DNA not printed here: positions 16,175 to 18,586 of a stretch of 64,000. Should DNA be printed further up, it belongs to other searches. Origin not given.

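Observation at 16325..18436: Secreted NHL beta-propeller fused to a Yip1-like polytopic membrane domain inside a sugar ABC operon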

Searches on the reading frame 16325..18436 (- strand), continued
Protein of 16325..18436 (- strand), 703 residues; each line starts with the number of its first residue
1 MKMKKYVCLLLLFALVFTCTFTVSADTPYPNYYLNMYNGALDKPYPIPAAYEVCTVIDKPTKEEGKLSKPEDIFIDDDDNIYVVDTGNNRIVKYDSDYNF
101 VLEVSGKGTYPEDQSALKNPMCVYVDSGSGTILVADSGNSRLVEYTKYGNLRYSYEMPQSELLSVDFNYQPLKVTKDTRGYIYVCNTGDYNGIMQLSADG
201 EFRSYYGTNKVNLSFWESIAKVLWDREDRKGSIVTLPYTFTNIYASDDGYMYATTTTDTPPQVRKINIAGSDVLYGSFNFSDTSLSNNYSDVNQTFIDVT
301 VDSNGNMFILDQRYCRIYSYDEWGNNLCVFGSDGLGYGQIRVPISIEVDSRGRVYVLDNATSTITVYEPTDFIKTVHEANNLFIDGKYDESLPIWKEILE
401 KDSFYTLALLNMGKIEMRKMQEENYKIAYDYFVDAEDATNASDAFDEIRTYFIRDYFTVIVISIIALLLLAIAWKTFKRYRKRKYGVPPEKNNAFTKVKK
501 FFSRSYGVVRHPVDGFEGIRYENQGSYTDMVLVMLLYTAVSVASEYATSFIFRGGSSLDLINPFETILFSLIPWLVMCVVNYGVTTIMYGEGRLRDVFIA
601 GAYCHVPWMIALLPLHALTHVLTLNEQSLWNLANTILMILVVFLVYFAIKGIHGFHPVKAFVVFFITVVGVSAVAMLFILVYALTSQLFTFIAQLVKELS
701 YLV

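Call 14: find_related_loci(query=A2, collection=genome_contigs, flank=10000)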
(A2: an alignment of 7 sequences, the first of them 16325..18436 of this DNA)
Query A2 (703 aa) in genome_contigs; peptide patterns used: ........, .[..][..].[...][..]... (x = any residue, [..] = any of these).
600 stretches matched a pattern (row limit reached: there are more); 493 encode a relative of the query (tblastn E <= 1e-3); the best 80 are kept; 80 distinct loci.
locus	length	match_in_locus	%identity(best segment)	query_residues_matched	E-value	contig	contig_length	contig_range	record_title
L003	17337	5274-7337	58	14-703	0e+0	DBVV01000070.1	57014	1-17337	MAG TPA_asm: Mageeibacillus sp. UBA1255 UBA1255_contig_1138, whole genome shotgun sequence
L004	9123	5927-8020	56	2-703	0e+0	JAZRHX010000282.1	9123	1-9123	MAG: Clostridia bacterium isolate T1900045478_YK20190172.MAGScoT_cleanbin_000031 SGB_7292_k141_2188140, whole genome sho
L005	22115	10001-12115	53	3-703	0e+0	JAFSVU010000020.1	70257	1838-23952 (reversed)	MAG: Clostridia bacterium isolate RGIG3519 Goat_Rumen.Co__c967842, whole genome shotgun sequence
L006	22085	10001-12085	61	1-703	0e+0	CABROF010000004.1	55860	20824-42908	MAG TPA_asm: uncultured Ruminococcaceae bacterium isolate MGYG-HGUT-01779 genome assembly, contig: GUT_GENOME108910_4, w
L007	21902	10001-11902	31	66-699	1e-101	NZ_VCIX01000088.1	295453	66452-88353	Paenibacillus paridis strain py1325 scaffold5, whole genome shotgun sequence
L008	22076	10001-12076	30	16-699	1e-100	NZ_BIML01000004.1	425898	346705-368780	Paenibacillus xylaniclasticus strain NBRC 106381 PXY01_CON00310, whole genome shotgun sequence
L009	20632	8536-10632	29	7-699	1e-98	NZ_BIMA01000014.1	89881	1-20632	Paenibacillus koleovorans NBRC 103111 PKO02S_CON000014, whole genome shotgun sequence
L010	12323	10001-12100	30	7-699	7e-99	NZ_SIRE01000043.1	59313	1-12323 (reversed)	Paenibacillus thalictri strain N2SHLJ1 Scaffold42_1, whole genome shotgun sequence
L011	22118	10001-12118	31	1-698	7e-98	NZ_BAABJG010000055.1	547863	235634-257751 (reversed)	Paenibacillus vulneris strain JCM 18268 sequence55, whole genome shotgun sequence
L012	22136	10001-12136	28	1-700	8e-98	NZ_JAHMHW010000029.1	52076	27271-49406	Paenibacillus vietnamensis strain N4 NODE_29_length_52076_cov_35.048577, whole genome shotgun sequence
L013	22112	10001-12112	28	7-700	3e-95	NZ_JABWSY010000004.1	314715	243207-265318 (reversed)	Bacillus sp. EB106-08-02-XG196 NODE_4_length_314715_cov_100.067045, whole genome shotgun sequence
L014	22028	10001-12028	30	2-660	5e-95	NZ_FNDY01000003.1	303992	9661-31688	Paenibacillus naphthalenovorans strain PR-N1, whole genome shotgun sequence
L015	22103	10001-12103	29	12-698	9e-95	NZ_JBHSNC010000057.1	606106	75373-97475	Cohnella yongneupensis strain KACC 11768 platanus_K_default_57, whole genome shotgun sequence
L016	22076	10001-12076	30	16-699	5e-94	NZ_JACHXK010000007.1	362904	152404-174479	Paenibacillus phyllosphaerae strain CECT 5862 Ga0372392_07, whole genome shotgun sequence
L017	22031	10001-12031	29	28-699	6e-97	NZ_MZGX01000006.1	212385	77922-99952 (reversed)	Ruminiclostridium hungatei strain DSM 14427 CLHUN_contig000006, whole genome shotgun sequence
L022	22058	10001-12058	28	1-703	1e-83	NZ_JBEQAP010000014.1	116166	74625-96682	MAG: Cohnella sp. isolate 03V1_S199.semibin_refined.110_sub NODE_156_length_116166_cov_3.240126, whole genome shotgun se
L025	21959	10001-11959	29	48-701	1e-74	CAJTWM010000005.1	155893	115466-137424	MAG TPA_asm: uncultured Lachnospiraceae bacterium isolate MGBC114950 genome assembly, contig: MGBC114950.5, whole genome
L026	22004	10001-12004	27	71-699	4e-74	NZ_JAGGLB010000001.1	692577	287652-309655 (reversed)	Paenibacillus eucommiae strain DSM 26048 Ga0454136_01, whole genome shotgun sequence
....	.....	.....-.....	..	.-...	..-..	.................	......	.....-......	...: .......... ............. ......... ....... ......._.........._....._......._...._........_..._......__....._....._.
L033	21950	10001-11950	27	67-703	6e-67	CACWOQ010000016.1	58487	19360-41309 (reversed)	MAG: uncultured Ruminococcus sp. isolate RUG10767 genome assembly, contig: RUG10767_asm_16, whole genome shotgun sequenc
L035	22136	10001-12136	26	2-701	8e-64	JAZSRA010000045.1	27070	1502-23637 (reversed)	MAG: Eubacteriales bacterium isolate T1900044540_TS20190006.MAGScoT_cleanbin_000027 SGB_58_k141_887305, whole genome sho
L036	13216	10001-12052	26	36-701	1e-63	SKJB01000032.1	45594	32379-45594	MAG: Limnochordia bacterium isolate CSBr16_88 CSBr16-242, whole genome shotgun sequence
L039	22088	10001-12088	26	24-703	8e-61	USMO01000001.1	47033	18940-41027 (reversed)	uncultured Clostridiales bacterium isolate UMGS1865 genome assembly, contig: NODE_486_length_47033_cov_4.075993, whole g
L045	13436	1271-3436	26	3-699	3e-56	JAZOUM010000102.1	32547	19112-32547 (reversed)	MAG: Eubacteriales bacterium isolate T1900045532_YK20190226.MAGScoT_cleanbin_000047 SGB_7737_k141_333291, whole genome s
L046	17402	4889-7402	27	48-701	3e-56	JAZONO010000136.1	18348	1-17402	MAG: Acutalibacteraceae bacterium isolate T1900045638_YK20190332.MAGScoT_cleanbin_000002 SGB_8111_k141_373774, whole gen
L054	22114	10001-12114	30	1-701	6e-68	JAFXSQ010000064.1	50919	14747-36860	MAG: Lachnospiraceae bacterium isolate RGIG6709 Sheep_Rumen-2__c1348561, whole genome shotgun sequence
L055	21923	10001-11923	31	24-655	4e-98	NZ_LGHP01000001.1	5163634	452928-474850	Bacillus sp. FJAT-28004 scaffold_0, whole genome shotgun sequence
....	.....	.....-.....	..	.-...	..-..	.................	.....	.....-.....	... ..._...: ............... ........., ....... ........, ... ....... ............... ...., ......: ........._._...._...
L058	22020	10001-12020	30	19-699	2e-62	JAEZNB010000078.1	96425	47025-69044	MAG: Bacillota bacterium isolate OH_CFB_136 k127_1609514, whole genome shotgun sequence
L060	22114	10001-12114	30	1-701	1e-60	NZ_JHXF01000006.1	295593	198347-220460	Ruminococcus flavefaciens MA2007 T497DRAFT_scaffold00004.4_C, whole genome shotgun sequence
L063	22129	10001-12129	28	2-701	2e-63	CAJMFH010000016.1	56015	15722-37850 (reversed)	MAG TPA_asm: uncultured Lachnoclostridium sp. isolate SRR5580260-bin.56 genome assembly, contig: NODE_700_length_56015_c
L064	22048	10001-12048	29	19-701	8e-59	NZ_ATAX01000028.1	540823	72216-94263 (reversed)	Ruminococcus flavefaciens 007c Rf007c_contig00916, whole genome shotgun sequence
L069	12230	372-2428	30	24-701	3e-61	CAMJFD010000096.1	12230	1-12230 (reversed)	MAG: uncultured Butyrivibrio sp. isolate SRR12081302_bin.26_metaWRAP_v1.3_MAG genome assembly, contig: ERZ12289775.9969,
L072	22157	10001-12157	28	1-701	4e-70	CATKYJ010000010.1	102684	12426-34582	MAG TPA_asm: uncultured Acetatifactor sp. isolate MGG03606_1680015490 genome assembly, contig: ERR2844015_637, whole gen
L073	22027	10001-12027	29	28-701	1e-59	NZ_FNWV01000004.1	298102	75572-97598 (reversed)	Ruminococcus flavefaciens strain YAD2003, whole genome shotgun sequence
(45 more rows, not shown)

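Call 20: search_solved_structures(query=window:16325-18436:-, max_evalue=0.01)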
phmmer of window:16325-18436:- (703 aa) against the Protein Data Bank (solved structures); distinct sequences matched with E-value up to 0.01: 48.
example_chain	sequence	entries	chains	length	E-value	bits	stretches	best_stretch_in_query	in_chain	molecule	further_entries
3wwa_A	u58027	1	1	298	2.1e-21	79.3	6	67-149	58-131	Pizza7H protein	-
7zph_A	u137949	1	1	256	5.1e-21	78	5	67-150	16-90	Pizza6-TNK-RSH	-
6f0t_A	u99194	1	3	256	5.2e-21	77.9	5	67-149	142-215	Pizza6-SFW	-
6rej_A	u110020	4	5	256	1.3e-20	76.6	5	67-149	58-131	Pizza6-SH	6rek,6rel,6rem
6qsd_A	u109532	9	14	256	2.3e-20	75.8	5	67-149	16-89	Pizza6S | Pizza6-S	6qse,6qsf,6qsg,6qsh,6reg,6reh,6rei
6ren_A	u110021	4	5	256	6.6e-20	74.3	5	67-145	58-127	3fPizza6-SH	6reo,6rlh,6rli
7zqg_A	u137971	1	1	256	4.2e-19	71.7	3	67-150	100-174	Pizza6-KSH-TSH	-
6i38_A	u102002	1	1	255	5.1e-19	71.4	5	67-149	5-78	nv2Pizza6-AYW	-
6i37_A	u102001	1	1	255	7.8e-19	70.8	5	67-150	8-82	nv1Pizza6-AYW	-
3ww9_A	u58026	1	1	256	1e-18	70.4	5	67-149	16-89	pizza6 protein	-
6i3b_A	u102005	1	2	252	1.3e-18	70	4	67-149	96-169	cPizza6-AYW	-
6f0q_A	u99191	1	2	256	1.8e-18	69.5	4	67-149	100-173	Pizza6-AYW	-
7zq2_A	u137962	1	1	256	5.5e-18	68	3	67-150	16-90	Pizza6-RSH-TSH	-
7zpz_A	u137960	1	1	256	3e-17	65.5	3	67-149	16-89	Pizza6-TSR-TSH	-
7zpw_A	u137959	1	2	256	3.6e-17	65.3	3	67-149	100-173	Pizza6-TSK-TSH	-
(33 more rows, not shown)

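Call 35: predict_structure(alignment_id=A3)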
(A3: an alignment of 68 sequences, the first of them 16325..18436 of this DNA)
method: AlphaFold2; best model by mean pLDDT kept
length: 703 residues; sequences in the alignment: 68
mean_pLDDT: 85.6   pTM: 0.73
mean pLDDT of the five models: 85.6, 84.2, 83.2, 82.4, 81.9
residues with pLDDT >= 90: 306; 70-90: 337; 50-70: 55; < 50: 5
segments of 3 or more residues with pLDDT < 50: 21-23
pLDDT, mean of each block of 10 residues (from residue 1): 75 71 62 75 82 92 90 93 93 92 72 78 90 92 89 86 81 88 87 87 79 63 64 61 86 81 84 80 73 82 90 92 89 87 93 93 94 91 90 92 88 90 89 89 91 90 92 87 76 80 86 86 84 93 92 86 89 91 88 89 93 91 89 92 92 90 93 90 87 85 77
secondary structure, 60 per line:
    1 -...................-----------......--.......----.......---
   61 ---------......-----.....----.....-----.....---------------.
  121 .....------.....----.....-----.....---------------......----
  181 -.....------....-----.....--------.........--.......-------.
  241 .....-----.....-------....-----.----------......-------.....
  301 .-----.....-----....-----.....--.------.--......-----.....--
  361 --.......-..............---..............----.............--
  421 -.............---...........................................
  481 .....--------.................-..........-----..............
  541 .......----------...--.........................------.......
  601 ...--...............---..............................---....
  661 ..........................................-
elements in order (helices of 4 or more, strands of 3 or more residues): H2-20 E32-37 E40-46 E51-57 E70-75 E81-85 E90-94 E100-104 E120-125 E132-136 E141-145 E151-155 E171-176 E182-186 E193-196 E202-206 H215-223 H226-232 E240-245 E251-255 E263-266 H283-288 E296-301 E307-311 E317-320 E326-330 E343-348 E354-358 E363-369 H371-384 H388-401 H406-418 H422-434 H438-485 H494-510 H512-521 H527-547 H563-587 H594-603 H606-620 H624-653 H657-702

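Call 38: fold_search(model_id=the predicted structure, library=pdb)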
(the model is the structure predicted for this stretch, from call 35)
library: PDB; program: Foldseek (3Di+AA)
matches with E <= 10: 1407; with E <= 0.001: 423
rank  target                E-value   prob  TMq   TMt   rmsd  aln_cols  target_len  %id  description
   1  8j72_B                3.6e-19  1.00  0.35  0.84   4.7       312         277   23  Crystal structure of mammalian Trim71 in complex with lncRNA Trincr1 (released 2024-03-06)
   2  6fq3_A                2.8e-18  1.00  0.33  0.57   5.6       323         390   22  Crystal structure of Danio rerio Lin41 filamin-NHL domains in complex with lin-29A 5'UTR 13mer RNA (released 2018-05-09)
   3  8j72_A                4.0e-18  1.00  0.34  0.83   4.8       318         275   23  Crystal structure of mammalian Trim71 in complex with lncRNA Trincr1 (released 2024-03-06)
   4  9jur                  4.7e-18  1.00  0.34  0.82   4.2       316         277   23  Crystal Structure of NHL domain of human E3 ubiquitin-protein ligase TRIM71 (released 2025-04-30)
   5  7qrx_A                4.9e-18  1.00  0.34  0.81   5.4       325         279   22  Crystal structure of NHL domain of TRIM71 (released 2022-05-04)
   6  6d69                  6.1e-17  1.00  0.35  0.81   4.0       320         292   21  Crystal Structure of the NHL Repeat Region of D. melanogaster Thin (released 2019-04-24)
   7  6xg7                  8.7e-17  1.00  0.35  0.82   3.6       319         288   21  1.3 A Resolution Structure of the of the NHL Repeat Region of D. melanogaster Thin (released 2020-12-16)
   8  6fpt_B                1.1e-16  1.00  0.34  0.60   4.7       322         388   21  Crystal structure of Danio rerio Lin41 filamin-NHL domains (released 2018-05-09)
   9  6fpt_A                4.5e-16  1.00  0.34  0.60   4.7       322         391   21  Crystal structure of Danio rerio Lin41 filamin-NHL domains (released 2018-05-09)
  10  7qrv_D                3.3e-14  1.00  0.34  0.81   4.2       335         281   18  Crystal structure of NHL domain of TRIM2 (full C-terminal) (released 2022-05-04)
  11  7b2r_A                8.0e-14  1.00  0.34  0.82   4.1       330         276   18  Crystal structure of NHL domain of TRIM2 (released 2021-01-13)
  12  7qrv_B                1.3e-13  1.00  0.34  0.82   3.9       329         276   18  Crystal structure of NHL domain of TRIM2 (full C-terminal) (released 2022-05-04)
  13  7qrw                  1.3e-13  1.00  0.34  0.82   4.0       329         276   17  Crystal structure of NHL domain of TRIM3 (released 2022-05-04)
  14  7b96_A                1.4e-13  1.00  0.34  0.79   4.4       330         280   17  NHL domain of human TRIM2 (released 2022-01-12)
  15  7b2r_B                1.5e-13  1.00  0.34  0.82   3.8       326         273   18  Crystal structure of NHL domain of TRIM2 (released 2021-01-13)
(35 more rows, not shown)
